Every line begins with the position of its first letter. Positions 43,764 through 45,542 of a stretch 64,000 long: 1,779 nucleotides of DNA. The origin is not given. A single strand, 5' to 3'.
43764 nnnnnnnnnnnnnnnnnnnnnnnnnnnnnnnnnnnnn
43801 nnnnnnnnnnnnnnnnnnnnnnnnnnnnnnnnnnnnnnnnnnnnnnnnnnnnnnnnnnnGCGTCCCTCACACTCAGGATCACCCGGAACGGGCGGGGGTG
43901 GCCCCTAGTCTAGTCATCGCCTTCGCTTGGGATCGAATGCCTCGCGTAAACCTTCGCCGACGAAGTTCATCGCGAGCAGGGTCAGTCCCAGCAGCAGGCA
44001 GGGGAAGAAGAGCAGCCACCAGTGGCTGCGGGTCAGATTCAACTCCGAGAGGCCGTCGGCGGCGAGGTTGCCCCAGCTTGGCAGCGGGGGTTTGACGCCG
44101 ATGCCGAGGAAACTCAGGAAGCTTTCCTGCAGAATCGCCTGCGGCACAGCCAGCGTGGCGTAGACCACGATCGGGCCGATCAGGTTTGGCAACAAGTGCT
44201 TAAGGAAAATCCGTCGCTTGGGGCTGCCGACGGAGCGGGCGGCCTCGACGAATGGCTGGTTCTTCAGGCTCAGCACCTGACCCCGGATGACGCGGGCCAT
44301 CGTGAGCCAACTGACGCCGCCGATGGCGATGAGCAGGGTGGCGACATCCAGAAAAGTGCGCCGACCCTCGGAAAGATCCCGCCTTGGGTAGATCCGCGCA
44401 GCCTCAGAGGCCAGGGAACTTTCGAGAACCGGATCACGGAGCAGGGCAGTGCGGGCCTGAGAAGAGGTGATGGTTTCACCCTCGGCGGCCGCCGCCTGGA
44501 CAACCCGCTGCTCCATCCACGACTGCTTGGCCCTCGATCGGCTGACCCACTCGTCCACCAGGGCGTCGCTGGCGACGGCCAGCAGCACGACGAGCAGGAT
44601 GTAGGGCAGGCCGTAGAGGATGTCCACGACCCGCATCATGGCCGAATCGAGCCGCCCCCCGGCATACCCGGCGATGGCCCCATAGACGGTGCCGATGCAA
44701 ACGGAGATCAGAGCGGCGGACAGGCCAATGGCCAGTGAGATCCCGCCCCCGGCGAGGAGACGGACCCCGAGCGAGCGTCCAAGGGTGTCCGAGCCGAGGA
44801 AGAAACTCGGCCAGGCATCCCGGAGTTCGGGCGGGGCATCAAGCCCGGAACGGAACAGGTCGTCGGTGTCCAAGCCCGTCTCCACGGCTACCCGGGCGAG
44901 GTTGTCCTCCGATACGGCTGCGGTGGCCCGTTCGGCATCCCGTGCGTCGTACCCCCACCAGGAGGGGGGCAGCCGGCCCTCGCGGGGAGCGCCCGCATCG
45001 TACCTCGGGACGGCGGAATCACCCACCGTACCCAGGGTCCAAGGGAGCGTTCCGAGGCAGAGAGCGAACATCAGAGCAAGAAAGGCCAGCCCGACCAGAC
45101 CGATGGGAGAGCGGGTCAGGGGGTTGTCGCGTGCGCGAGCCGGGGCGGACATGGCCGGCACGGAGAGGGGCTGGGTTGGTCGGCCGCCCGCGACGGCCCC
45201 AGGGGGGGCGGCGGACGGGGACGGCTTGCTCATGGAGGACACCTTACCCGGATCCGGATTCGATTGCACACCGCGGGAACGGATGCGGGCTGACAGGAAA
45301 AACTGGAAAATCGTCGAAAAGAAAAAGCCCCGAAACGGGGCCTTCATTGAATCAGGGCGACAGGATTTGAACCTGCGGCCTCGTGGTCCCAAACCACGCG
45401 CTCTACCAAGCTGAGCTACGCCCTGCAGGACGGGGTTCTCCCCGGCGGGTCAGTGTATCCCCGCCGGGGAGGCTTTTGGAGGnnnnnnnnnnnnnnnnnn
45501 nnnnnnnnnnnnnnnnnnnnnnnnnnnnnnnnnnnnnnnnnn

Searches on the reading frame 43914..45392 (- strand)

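Call 69: search_protein_families(library=pfam, proteins=[window:43914-45392:-], max_evalue=0.001)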
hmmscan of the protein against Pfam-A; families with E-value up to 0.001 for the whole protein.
window:43914-45392:- (492 aa): 1 family
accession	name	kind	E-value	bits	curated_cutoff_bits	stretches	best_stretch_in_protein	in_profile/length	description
PF00528.27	BPD_transp_1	-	7.6e-30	104.4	26.4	1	234-492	1-184/184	Binding-protein-dependent transport system inner membrane component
